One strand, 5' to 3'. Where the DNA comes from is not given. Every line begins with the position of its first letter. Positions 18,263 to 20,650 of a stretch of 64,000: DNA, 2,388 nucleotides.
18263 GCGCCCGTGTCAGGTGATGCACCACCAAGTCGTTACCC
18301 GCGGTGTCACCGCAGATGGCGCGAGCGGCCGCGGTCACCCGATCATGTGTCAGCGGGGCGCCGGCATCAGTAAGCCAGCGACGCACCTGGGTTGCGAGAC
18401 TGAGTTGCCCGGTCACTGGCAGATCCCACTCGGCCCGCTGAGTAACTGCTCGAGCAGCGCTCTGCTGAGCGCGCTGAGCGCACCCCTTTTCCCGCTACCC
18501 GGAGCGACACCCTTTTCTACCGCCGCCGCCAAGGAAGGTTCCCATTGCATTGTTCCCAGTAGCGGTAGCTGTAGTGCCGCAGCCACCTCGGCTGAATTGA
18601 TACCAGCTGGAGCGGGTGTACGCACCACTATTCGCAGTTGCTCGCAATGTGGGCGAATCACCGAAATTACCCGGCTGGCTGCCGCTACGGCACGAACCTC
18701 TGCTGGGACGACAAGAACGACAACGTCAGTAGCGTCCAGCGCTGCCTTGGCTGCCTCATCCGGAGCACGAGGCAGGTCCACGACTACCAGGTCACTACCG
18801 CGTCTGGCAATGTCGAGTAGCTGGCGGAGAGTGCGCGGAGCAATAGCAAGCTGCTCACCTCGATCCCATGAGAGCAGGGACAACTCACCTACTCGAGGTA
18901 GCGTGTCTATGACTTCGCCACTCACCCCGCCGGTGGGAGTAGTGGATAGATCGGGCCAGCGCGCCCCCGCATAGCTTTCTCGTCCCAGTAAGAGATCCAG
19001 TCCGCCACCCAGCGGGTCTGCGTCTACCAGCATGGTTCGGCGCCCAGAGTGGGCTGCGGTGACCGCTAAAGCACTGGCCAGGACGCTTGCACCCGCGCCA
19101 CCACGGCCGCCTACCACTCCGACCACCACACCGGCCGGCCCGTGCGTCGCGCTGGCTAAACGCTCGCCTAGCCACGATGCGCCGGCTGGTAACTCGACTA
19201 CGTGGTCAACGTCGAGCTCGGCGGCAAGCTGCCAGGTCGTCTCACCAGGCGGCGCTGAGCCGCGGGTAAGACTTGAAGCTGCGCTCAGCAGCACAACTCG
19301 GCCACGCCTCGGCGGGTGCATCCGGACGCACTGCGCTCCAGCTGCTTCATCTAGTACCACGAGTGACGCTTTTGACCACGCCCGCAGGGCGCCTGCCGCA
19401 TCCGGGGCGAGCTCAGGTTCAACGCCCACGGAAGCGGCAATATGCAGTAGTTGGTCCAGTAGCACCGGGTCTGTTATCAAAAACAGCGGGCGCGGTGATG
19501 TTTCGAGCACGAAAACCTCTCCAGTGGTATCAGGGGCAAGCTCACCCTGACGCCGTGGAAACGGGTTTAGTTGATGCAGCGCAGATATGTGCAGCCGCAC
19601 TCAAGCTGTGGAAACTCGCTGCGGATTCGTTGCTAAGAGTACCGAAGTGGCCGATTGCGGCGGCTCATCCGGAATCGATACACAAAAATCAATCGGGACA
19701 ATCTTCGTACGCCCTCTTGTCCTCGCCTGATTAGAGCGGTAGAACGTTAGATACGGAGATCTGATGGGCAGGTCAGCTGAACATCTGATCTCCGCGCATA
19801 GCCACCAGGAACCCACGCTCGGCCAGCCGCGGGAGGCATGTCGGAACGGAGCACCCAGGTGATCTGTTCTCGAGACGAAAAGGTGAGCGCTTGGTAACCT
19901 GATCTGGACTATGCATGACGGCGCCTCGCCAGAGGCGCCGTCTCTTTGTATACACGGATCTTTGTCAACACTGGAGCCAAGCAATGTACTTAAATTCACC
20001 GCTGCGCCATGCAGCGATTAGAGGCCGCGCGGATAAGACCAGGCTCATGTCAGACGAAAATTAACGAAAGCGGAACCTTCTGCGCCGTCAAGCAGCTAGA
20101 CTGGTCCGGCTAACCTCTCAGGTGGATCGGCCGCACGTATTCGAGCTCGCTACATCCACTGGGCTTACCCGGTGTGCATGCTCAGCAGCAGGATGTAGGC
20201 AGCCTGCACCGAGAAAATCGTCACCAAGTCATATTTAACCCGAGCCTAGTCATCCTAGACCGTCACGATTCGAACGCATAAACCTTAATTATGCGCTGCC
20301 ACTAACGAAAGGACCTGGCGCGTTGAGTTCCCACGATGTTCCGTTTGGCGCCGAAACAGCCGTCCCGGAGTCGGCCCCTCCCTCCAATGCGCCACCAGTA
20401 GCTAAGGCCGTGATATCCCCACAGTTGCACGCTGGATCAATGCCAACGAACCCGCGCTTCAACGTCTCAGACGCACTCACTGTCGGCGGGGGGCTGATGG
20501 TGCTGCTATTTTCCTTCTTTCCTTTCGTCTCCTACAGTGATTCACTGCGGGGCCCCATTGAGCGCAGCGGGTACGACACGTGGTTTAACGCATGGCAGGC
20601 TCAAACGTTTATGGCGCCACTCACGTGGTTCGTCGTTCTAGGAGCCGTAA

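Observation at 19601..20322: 720-bp gene-free gap next to ssd contains an orphan intrinsic terminator, suggesting an Ms1/6S-like sRNA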

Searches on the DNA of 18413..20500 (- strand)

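Call 4: search_rna_families(source=window, start=19400, end=20500, threshold=evalue, max_evalue=10, show_alignments=3)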
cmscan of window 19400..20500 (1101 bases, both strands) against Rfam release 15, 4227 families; matches with E-value up to 10: 1.
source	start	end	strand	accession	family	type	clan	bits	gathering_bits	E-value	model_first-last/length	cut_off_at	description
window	19915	19935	+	RF01145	sR14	Gene; snRNA; snoRNA; CD-box;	-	12.1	38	2.2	33-54/54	no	Small nucleolar RNA sR14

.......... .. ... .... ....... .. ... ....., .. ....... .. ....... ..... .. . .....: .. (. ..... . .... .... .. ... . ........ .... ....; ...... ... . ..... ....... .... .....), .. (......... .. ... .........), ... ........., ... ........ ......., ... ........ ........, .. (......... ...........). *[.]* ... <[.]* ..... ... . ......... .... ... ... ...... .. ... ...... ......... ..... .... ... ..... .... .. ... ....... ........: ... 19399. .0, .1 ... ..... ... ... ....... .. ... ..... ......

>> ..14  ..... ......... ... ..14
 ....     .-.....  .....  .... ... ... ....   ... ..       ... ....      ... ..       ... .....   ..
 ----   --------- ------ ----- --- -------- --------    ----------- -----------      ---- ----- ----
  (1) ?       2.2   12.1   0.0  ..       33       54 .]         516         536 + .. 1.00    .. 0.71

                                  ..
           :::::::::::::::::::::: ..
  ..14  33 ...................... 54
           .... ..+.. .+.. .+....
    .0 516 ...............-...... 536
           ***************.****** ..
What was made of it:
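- On 6S RNA: No 6S family matched at E up to 10 in 19400-20500 (call 4).
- Closest known: Ms1 of Mycobacterium smegmatis / MTS2823. Different: The Rfam search at E up to 10 returned no Ms1 match here (call 4).
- Closest known: 6S RNA. Different: There is no sequence or model match to 6S here (call 4).
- No riboswitch or leader family matches (call 4). No 6S family matched at E up to 10 (call 4).
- Tried and rejected: A 6C RNA in the gap was looked for and not found (call 4).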

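Call 18: search_rna_families(sources=[L001, L002, L003, L004, L005, L008, L013, L016, L006, L046], threshold=gathering)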
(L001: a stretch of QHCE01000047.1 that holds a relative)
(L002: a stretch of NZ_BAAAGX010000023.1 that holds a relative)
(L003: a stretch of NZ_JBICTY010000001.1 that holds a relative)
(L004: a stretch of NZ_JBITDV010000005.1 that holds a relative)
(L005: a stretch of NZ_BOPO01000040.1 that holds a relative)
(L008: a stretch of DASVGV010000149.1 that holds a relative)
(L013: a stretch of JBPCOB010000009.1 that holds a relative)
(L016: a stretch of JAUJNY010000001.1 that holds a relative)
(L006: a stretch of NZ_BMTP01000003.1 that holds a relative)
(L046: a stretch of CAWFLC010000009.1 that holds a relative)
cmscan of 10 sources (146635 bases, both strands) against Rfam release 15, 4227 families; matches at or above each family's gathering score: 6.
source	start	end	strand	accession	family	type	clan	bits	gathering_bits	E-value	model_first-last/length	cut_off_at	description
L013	6744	6818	+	RF01066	6C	Cis-reg;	-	66.7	47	3.6e-06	1-75/75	no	6C RNA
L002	6740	6814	+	RF01066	6C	Cis-reg;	-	59.8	47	6.3e-05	1-75/75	no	6C RNA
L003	6655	6729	+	RF01066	6C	Cis-reg;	-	59.8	47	6.3e-05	1-75/75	no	6C RNA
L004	6682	6756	+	RF01066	6C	Cis-reg;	-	58.7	47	9.5e-05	1-75/75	no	6C RNA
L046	6573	6647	+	RF01066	6C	Cis-reg;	-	57.1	47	0.00019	1-75/75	no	6C RNA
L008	6838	6915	+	RF01066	6C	Cis-reg;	-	54.5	47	0.00055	1-75/75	no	6C RNA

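Call 49: build_rna_model(alignment_id=A4, structure=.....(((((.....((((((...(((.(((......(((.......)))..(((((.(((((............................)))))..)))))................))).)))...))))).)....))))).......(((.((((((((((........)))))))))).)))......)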
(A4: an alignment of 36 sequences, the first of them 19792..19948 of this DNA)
Model R2 built from alignment A4 (36 sequences, 194 columns); structure: as given.
model positions 157; base pairs 43; branch points 2; effective number of sequences 1.73; information 0.59 bits per position. Calibrated on 0.2 Mb of random sequence (short: E-values are rough).
structure used (alignment columns):
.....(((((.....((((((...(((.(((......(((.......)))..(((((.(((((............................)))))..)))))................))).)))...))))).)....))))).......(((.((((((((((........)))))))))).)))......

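Call 51: search_with_rna_model(model_id=R2, sources=[window, L081, L082, L083, L084, L085, L086, L087, L088, L089, L090, L091, L092, L093, L094, L095, L096, L097, L098, L099, L100, L101, L102, L103, L104, L105, L106, L107, L108, L109, L110, L111, L112, L113, L114, L115, L116, L117, L118, L119, L120, L121, L122, L123, L124, L125, L126, L127, L128, L129, L130, L131, L132, L133, L134, L135, L136, L137, L138, L139, L140, L141, L142, L143, L144, L145, L146, L147, L148, L149, L150, L151, L152, L153, L154, L155, L156, L157, L158, L159, L160, L161, L162, L163, L164, L165, L166, L167, L168, L169, L170, L171, L172, L173, L174, L175, L176, L177, L178, L179], max_evalue=0.001, make_alignment=true, show_alignments=0)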
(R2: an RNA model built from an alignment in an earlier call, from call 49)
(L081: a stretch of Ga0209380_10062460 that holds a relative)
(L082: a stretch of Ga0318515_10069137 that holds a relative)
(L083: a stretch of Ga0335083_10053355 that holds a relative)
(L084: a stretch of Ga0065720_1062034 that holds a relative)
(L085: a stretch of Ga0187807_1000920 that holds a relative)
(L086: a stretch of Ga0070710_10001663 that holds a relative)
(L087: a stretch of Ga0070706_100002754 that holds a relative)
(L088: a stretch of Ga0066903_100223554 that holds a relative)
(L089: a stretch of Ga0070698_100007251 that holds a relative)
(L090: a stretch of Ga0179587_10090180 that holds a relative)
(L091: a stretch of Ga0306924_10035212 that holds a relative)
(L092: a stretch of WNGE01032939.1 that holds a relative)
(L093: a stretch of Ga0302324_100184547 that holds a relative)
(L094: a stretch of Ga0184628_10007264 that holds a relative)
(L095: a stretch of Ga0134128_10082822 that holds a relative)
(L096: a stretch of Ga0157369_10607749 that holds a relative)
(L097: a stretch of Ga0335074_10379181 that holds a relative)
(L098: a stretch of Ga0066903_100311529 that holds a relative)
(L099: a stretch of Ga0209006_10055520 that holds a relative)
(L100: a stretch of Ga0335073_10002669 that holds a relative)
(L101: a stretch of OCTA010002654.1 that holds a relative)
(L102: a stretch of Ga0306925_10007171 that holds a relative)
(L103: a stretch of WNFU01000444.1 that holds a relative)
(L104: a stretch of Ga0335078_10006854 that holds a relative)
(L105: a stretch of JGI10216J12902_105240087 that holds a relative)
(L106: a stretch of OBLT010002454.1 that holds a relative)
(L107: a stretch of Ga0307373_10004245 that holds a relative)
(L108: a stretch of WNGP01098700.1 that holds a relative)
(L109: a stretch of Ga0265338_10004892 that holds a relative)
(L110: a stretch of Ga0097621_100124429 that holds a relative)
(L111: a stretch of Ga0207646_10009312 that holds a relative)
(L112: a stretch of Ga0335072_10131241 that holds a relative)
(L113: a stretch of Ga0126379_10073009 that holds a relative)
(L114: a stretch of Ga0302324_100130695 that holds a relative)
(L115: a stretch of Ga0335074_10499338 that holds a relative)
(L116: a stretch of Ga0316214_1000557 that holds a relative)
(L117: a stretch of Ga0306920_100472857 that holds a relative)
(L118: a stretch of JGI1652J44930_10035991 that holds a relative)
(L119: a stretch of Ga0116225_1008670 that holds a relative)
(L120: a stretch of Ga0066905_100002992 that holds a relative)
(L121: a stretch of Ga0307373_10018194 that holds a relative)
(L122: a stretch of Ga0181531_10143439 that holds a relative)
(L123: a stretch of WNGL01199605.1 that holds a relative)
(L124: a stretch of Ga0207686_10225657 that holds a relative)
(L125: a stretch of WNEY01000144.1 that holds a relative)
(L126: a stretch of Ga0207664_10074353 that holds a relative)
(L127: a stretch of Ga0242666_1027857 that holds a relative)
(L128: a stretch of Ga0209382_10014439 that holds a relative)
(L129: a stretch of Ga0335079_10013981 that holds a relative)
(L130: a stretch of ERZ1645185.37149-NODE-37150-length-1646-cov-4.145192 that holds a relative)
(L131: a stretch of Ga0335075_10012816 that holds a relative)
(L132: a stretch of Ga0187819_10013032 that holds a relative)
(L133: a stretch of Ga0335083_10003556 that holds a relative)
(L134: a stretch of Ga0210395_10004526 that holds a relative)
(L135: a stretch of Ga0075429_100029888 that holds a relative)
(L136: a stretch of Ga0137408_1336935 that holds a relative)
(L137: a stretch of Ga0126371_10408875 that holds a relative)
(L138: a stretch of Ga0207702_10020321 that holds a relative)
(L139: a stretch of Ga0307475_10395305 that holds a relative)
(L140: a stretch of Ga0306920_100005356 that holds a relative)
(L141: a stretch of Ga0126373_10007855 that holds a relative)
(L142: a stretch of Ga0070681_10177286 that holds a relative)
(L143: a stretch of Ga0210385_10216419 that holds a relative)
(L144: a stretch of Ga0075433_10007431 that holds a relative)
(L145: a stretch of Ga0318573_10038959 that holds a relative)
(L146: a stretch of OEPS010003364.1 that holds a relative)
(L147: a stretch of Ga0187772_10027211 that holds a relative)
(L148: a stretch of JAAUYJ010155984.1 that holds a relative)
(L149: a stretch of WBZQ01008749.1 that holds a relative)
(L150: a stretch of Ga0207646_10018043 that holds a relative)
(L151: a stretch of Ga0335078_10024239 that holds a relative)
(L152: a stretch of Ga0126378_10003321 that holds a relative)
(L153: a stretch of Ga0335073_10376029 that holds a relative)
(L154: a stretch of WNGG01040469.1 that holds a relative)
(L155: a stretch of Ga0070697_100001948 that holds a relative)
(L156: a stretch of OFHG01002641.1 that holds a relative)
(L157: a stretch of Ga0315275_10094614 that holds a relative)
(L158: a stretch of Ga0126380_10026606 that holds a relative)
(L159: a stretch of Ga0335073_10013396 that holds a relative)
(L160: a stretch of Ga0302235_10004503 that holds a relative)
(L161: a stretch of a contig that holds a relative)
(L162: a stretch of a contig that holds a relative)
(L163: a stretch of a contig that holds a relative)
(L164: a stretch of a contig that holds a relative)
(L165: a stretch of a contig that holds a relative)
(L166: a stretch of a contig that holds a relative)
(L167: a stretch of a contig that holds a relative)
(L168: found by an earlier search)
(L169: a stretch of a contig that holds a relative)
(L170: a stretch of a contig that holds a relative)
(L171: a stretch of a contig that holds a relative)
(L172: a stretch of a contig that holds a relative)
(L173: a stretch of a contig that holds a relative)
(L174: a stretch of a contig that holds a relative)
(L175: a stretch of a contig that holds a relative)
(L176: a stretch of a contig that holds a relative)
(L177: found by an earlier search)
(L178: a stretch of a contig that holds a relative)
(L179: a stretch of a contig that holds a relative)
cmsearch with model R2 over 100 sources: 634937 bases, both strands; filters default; matches with E-value up to 0.001: 89.
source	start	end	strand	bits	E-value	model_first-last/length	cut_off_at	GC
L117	204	362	-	144.6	5.9e-23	1-157/157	no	0.7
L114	3550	3703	+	143.7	8.5e-23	1-157/157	no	0.72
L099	704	874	+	143.2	1e-22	1-157/157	no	0.7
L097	833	982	-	142.4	1.5e-22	1-157/157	no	0.71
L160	8032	8185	-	141.9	1.8e-22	1-157/157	no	0.71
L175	11704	11860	-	141.5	2.1e-22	1-157/157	no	0.69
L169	885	1041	-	139.3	5e-22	1-157/157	no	0.71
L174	930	1081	+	139.3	5.2e-22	1-157/157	no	0.69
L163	949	1106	+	137.4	1.1e-21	1-157/157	no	0.7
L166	364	551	+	137.3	1.1e-21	1-157/157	no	0.69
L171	318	489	+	136.3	1.7e-21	1-157/157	no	0.7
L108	623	786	+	136.2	1.7e-21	1-157/157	no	0.71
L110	2020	2187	-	136.2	1.8e-21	1-157/157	no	0.71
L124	257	424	+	136.2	1.8e-21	1-157/157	no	0.71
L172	1617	1784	+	136.2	1.8e-21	1-157/157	no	0.71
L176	6100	6270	+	135.8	2.1e-21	1-157/157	no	0.72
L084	602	752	+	135.5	2.4e-21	1-157/157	no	0.72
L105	39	193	-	134.3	3.8e-21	1-157/157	no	0.72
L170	4877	5036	-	133.8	4.6e-21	1-157/157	no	0.7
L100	2113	2278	+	133.8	4.6e-21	1-157/157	no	0.71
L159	5013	5172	+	133.6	5.1e-21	1-157/157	no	0.71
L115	1057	1227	-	133.3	5.7e-21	1-157/157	no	0.71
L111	2746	2909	-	133.1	6.3e-21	1-157/157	no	0.73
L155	3473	3636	+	133.1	6.3e-21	1-157/157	no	0.73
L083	2108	2270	-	133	6.4e-21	1-157/157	no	0.69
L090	1404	1556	-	132.9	6.8e-21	1-157/157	no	0.71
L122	464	618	+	131.9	1e-20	1-157/157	no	0.7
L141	1967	2168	+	131.9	1e-20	1-157/157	no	0.69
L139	936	1091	-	131.8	1.1e-20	1-157/157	no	0.69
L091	451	613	-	131.6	1.1e-20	1-157/157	no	0.67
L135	4426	4580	+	131.4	1.2e-20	1-157/157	no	0.74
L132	2062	2227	-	131.4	1.3e-20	1-157/157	no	0.72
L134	5263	5446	+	131.2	1.3e-20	1-157/157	no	0.7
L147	2325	2511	-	130.6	1.7e-20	1-157/157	no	0.7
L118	844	993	+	130.5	1.8e-20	1-157/157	no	0.75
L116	2557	2711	-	130.2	2e-20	1-157/157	no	0.71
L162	1622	1821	+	129.6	2.6e-20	1-157/157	no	0.67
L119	4161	4325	-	129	3.2e-20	1-157/157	no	0.73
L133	2483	2642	-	129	3.3e-20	1-157/157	no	0.68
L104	1357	1521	-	128.2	4.4e-20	1-157/157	no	0.75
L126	2388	2551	-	128.2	4.5e-20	1-157/157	no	0.74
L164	12610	12775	+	127.3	6.6e-20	1-157/157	no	0.73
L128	4899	5057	+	126.3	9.7e-20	1-157/157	no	0.73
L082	106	264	+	125.7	1.3e-19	1-157/157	no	0.71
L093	1742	1932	+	125.4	1.4e-19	1-157/157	no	0.71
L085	6283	6478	+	125.4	1.4e-19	1-157/157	no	0.69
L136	113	277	-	125.2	1.5e-19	1-157/157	no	0.75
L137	173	332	+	125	1.7e-19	1-157/157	no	0.72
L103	9563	9720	-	124.1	2.3e-19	1-157/157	no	0.66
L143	786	943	-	123.4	3.2e-19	1-157/157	no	0.7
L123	314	515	-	122.8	4e-19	1-157/157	no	0.7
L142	781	970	+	122.8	4.1e-19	1-157/157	no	0.73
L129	7492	7695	-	122.7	4.1e-19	1-157/157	no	0.69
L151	184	387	-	122.7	4.1e-19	1-157/157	no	0.69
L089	8668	8818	+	121.9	5.8e-19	1-157/157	no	0.72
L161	1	147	+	120.4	1e-18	5-157/157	5'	0.71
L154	3740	3930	+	120.4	1.1e-18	1-157/157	no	0.73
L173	846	1038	+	120.2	1.2e-18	1-157/157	no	0.74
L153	820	975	+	119.9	1.3e-18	1-157/157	no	0.74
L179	276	481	+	118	2.8e-18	1-157/157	no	0.69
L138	448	599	-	115.7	7e-18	1-157/157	no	0.77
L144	6204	6355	+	115.7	7e-18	1-157/157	no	0.77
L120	5742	5929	-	115.7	7.1e-18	1-157/157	no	0.74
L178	3846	4036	-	115.4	8.1e-18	1-157/157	no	0.72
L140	10211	10401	-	115.3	8.2e-18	1-157/157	no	0.74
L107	5348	5539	+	113.5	1.7e-17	1-157/157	no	0.74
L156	2165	2353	+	112.5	2.6e-17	1-157/157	no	0.72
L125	7589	7775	+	112.1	3e-17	1-157/157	no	0.69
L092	2373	2556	+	110.6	5.6e-17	1-157/157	no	0.74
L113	2442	2633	-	110.4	6.1e-17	1-157/157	no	0.76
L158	2253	2444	-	110.2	6.6e-17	1-157/157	no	0.76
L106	5252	5445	-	110.1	6.7e-17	1-157/157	no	0.74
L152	5779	5971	+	107.6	1.9e-16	1-157/157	no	0.77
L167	1167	1359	-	105.7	4e-16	1-157/157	no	0.73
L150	3104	3289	-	104.1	7.6e-16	1-157/157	no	0.72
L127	489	631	+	101.1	2.5e-15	1-157/157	no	0.66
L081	1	149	-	101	2.6e-15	1-141/157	3'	0.74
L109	9833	10023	+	97.8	1e-14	1-157/157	no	0.77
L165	3650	3806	+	96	2.1e-14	1-157/157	no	0.77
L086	4156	4343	+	94.7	3.4e-14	1-157/157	no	0.75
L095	2076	2263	+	94.7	3.4e-14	1-157/157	no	0.75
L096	992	1128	+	94.7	3.5e-14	1-137/157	3'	0.67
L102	10150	10337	+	94.6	3.5e-14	1-157/157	no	0.75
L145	964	1152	+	94.6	3.5e-14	1-157/157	no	0.76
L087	1874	2061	+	92.6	8e-14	1-157/157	no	0.76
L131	12564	12651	+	67.4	2.2e-09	1-91/157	3'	0.7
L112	1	86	-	66.1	3.7e-09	1-115/157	3'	0.66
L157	86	211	-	40.4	0.00012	1-157/157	no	0.7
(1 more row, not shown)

Alignment A5: 89 matches aligned to the model, 255 columns, each read 5' to 3' on its own strand. Consensus structure (alignment columns), stored with it:
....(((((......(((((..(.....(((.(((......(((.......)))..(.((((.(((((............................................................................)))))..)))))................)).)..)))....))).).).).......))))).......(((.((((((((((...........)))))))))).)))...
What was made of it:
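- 19753..19950 (+): Predicted Ms1 RNA, about 198 nt, from predicted +1 (A19753 of ACGG) to the end of the terminator U-tract. Family model R2: 108.5 bits (call 51).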
